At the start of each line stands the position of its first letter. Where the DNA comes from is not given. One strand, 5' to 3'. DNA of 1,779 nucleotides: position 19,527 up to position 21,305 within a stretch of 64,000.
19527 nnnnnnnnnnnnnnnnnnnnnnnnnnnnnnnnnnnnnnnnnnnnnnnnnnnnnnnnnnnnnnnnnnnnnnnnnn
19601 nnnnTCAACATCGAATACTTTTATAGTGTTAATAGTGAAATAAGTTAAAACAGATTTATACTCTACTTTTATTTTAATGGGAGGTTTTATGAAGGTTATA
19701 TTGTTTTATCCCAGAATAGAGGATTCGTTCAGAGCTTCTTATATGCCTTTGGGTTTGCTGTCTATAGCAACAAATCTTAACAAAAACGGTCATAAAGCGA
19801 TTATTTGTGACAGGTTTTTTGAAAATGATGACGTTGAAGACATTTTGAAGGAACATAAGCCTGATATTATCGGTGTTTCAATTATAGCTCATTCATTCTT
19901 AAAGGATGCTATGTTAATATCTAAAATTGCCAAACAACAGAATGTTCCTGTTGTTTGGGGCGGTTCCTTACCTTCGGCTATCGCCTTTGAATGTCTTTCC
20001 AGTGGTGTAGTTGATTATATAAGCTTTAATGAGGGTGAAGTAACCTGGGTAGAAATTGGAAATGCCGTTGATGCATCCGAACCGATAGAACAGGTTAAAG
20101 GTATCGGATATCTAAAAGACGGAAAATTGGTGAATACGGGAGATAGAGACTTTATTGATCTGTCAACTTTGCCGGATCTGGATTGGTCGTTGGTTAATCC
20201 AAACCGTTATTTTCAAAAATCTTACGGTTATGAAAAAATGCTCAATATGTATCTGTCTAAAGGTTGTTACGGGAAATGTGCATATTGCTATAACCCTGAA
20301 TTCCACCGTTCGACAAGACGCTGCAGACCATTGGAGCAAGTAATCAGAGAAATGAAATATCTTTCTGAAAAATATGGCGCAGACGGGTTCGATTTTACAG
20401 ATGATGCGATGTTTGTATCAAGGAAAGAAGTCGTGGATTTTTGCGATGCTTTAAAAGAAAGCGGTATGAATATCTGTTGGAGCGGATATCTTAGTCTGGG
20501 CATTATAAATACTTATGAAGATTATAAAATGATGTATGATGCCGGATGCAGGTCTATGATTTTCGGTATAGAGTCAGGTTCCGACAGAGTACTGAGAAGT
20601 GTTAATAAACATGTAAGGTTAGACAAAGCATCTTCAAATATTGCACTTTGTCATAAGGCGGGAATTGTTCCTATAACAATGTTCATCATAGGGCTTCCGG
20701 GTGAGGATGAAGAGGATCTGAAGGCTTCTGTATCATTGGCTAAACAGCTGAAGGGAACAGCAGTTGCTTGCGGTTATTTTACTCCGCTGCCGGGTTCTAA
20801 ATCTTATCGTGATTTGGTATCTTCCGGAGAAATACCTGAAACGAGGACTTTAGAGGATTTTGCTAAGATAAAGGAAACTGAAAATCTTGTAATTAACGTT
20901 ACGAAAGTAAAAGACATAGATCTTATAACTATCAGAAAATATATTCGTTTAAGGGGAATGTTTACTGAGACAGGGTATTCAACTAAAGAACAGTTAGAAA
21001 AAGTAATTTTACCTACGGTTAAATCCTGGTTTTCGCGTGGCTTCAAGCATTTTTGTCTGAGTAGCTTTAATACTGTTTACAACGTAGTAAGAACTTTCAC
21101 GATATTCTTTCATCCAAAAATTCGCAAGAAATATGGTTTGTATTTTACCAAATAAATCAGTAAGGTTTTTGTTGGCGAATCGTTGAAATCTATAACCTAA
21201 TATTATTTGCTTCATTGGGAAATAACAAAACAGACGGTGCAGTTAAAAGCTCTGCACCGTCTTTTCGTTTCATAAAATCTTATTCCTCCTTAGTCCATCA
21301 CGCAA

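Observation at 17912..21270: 3.3-kb cassette with two B12-radical SAM paralogs inserted into a terminator loop, flanked by a perfect 27-bp direct repeat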

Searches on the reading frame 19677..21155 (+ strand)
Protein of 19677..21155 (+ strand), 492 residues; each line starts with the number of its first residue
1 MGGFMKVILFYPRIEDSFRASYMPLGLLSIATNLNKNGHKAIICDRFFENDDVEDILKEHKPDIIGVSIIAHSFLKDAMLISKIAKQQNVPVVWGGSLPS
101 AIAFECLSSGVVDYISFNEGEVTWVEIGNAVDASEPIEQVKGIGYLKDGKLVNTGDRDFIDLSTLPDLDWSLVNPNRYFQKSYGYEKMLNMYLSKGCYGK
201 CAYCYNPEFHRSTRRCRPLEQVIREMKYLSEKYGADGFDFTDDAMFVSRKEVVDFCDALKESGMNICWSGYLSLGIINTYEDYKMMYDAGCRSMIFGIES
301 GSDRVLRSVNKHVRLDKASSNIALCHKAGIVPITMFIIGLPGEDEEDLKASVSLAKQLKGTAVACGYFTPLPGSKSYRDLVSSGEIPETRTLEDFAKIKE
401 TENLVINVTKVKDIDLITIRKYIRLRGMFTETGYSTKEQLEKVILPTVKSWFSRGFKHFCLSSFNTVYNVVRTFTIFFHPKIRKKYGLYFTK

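Call 5: search_protein_families(library=pfam, proteins=[window:19677-21155:+])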
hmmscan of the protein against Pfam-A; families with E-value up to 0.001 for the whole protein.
window:19677-21155:+ (492 aa): 3 families
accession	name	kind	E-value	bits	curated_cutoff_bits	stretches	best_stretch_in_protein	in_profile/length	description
PF04055.27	Radical_SAM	-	2.9e-20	73.5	29.5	1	192-354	2-165/166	Radical SAM superfamily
PF02310.24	B12-binding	-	5.5e-17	62.2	32.1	1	21-126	11-119/121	B12 binding domain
PF13353.11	Fer4_12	-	0.00038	21.2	22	1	194-276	12-97/137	4Fe-4S single cluster domain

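Call 23: search_protein_families(library=ncbifam, proteins=[window:19677-21152:+], max_evalue=0.01)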
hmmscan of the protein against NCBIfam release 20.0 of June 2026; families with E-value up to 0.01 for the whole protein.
window:19677-21152:+ (492 aa): 33 families (the best 25 are shown)
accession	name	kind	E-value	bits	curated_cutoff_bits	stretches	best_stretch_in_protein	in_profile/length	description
TIGR02026.1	BchE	equivalog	8.8e-40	137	481.35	1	18-424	16-421/497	magnesium-protoporphyrin IX monomethyl ester anaerobic oxidative cyclase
TIGR03471.1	HpnJ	equivalog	3e-39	135.2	577.6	1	67-389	74-396/472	hopanoid biosynthesis associated radical SAM protein HpnJ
TIGR04479.1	bcpD_PhpK_rSAM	subfamily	1.6e-35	122.5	600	1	25-360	73-411/504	PhpK family radical SAM P-methyltransferase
NF050148.1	rSAM_ApyD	equivalog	2.2e-31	109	750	1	25-353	26-361/645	RiPP biosynthesis radical SAM protein ApyD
TIGR04013.1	B12_SAM_MJ_1487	hypoth_equivalog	2.6e-31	108.8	251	2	292-375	267-352/382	TIGR04013 family B12-binding domain/radical SAM domain-containing protein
TIGR04072.2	rSAM_ladder_B12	equivalog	1.7e-30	106.1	360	1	23-363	17-354/443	lipid biosynthesis B12-binding/radical SAM protein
TIGR04014.1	B12_SAM_MJ_0865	equivalog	5e-27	94.8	360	1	26-378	13-356/434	methyl-coenzyme M reductase glutamine C-methyltransferase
NF038361.1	rSAM_Sden_1168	equivalog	5.3e-27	94.6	575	1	53-388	132-481/560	Sden_1168 family B12-binding radical SAM P-methyltransferase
TIGR04385.1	B12_rSAM_cofa1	equivalog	7.9e-27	94.5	450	1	22-358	18-364/438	B12 lower ligand biosynthesis radical SAM protein BzaD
TIGR03975.1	rSAM_ocin_1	subfamily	1.1e-18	67.1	281.85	1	54-358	121-430/606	RiPP maturation radical SAM C-methyltransferase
TIGR04367.1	HpnR_B12_rSAM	equivalog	1.1e-16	60.5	650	1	23-378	21-371/490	hopanoid C-3 methylase HpnR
NF033070.1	rSAM_AprD4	equivalog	2e-16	59.9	500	1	156-387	164-397/456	AprD4 family radical SAM diol-dehydratase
NF040542.1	rSAM_RCCLKC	equivalog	2.2e-15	56.8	450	1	17-349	6-341/423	arsinothricin biosynthesis radical SAM protein ArsL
TIGR04295.1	B12_rSAM_oligo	hypoth_equivalog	2.7e-11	42.8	400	1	19-380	20-384/422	TIGR04295 family B12-binding domain-containing radical SAM protein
TIGR04190.1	B12_SAM_Ta0216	equivalog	4.1e-11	42.2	500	1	22-399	35-445/554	TIGR04190 family B12-binding domain/radical SAM domain protein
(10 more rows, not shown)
